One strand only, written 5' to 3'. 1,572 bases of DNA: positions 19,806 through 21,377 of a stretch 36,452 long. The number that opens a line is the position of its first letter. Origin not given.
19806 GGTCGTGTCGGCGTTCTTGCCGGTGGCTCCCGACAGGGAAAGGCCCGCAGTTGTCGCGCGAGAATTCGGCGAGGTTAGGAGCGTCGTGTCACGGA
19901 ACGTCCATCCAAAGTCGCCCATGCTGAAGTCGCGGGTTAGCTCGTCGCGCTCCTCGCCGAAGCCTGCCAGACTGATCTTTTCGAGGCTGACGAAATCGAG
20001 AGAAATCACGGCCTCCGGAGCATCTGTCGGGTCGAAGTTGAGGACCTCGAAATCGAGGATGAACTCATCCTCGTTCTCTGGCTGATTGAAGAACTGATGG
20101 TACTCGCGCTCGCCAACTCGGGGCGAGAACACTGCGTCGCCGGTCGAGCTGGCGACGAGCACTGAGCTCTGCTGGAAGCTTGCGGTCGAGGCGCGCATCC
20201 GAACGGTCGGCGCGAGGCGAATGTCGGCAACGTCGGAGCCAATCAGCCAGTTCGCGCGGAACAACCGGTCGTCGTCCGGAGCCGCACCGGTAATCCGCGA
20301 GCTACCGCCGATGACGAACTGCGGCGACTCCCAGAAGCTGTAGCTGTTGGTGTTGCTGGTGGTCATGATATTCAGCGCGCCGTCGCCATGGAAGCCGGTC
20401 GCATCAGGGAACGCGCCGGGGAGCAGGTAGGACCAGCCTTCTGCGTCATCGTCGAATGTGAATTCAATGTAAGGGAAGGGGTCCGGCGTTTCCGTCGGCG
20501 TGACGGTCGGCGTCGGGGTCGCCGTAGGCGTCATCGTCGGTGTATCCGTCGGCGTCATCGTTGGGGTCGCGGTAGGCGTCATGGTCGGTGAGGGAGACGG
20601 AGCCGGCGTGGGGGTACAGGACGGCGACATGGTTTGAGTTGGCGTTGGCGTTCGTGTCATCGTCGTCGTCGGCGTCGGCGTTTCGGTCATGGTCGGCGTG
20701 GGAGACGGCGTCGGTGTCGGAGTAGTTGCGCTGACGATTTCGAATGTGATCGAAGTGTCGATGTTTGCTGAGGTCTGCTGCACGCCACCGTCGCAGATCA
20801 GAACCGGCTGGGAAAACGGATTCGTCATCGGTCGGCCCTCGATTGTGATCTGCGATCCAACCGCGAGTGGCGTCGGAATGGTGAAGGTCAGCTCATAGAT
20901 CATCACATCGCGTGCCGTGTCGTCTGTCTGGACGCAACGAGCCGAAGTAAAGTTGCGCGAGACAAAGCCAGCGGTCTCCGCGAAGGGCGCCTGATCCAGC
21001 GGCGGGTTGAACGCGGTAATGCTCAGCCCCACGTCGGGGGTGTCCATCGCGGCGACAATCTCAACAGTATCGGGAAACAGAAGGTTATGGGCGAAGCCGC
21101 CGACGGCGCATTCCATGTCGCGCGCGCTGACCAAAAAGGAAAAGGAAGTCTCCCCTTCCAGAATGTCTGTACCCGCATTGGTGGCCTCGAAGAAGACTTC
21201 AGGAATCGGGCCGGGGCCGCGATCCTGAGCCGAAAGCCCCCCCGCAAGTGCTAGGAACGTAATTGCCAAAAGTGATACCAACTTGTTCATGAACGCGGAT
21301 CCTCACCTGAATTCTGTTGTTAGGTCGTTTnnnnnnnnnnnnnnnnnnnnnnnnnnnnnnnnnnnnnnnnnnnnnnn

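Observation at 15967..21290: Second exported-protein cluster: shared cohesin-like module, a dockerin-like tail and an FG-GAP propeller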

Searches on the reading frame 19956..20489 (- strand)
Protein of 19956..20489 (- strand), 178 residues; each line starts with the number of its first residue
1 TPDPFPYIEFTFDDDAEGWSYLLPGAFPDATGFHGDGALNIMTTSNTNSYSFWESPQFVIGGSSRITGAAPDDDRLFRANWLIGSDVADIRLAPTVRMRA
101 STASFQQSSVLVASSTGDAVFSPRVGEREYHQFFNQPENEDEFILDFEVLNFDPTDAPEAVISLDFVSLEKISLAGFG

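Call 30: search_solved_structures(query=A2, max_evalue=10)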
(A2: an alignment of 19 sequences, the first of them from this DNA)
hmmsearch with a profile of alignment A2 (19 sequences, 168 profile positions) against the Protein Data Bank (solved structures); distinct sequences matched with E-value up to 10: 0.

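Call 32: search_protein_families(library=pfam, alignment_id=A2, max_evalue=1)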
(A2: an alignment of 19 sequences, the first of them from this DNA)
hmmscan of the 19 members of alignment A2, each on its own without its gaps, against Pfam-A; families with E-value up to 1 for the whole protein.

A. member 1, seq(178 aa): 0 families

B. families by the number of members that match (of 19 scanned): 5 families
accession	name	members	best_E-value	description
PF14498.12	Glyco_hyd_65N_2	1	0.11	Glycosyl hydrolase family 65, N-terminal domain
PF19922.4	bpX6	1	0.15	MoxR-vWA-beta-propeller ternary system domain bpX6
PF23008.3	FN3_Tor_3rd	1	0.17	Tyrosine-protein kinase receptor torso, third FN3 domain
PF21510.3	PirA-like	1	0.21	PirA-like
PF19960.5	EAD7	1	0.25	Effector-associated domain 7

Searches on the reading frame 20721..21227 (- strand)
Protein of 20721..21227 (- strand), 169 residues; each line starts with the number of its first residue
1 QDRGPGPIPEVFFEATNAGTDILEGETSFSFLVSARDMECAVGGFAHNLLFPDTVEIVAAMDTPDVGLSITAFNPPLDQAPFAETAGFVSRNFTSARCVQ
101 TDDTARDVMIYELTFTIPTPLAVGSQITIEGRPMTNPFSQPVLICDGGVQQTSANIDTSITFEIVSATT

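Call 68: search_protein_families(library=pfam, proteins=[window:20721-21227:-], max_evalue=10)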
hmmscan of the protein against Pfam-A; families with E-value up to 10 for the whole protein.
window:20721-21227:- (169 aa): 0 families

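Call 72: find_related_loci(query=window:20721-21227:-, collection=metagenome_contigs, flank=6000)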
Query window:20721-21227:- (169 aa) in metagenome_contigs; peptide patterns used: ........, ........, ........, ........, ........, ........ (x = any residue, [..] = any of these).
117 stretches matched a pattern, but none encodes a relative of the query by tblastn (E <= 1e-3).
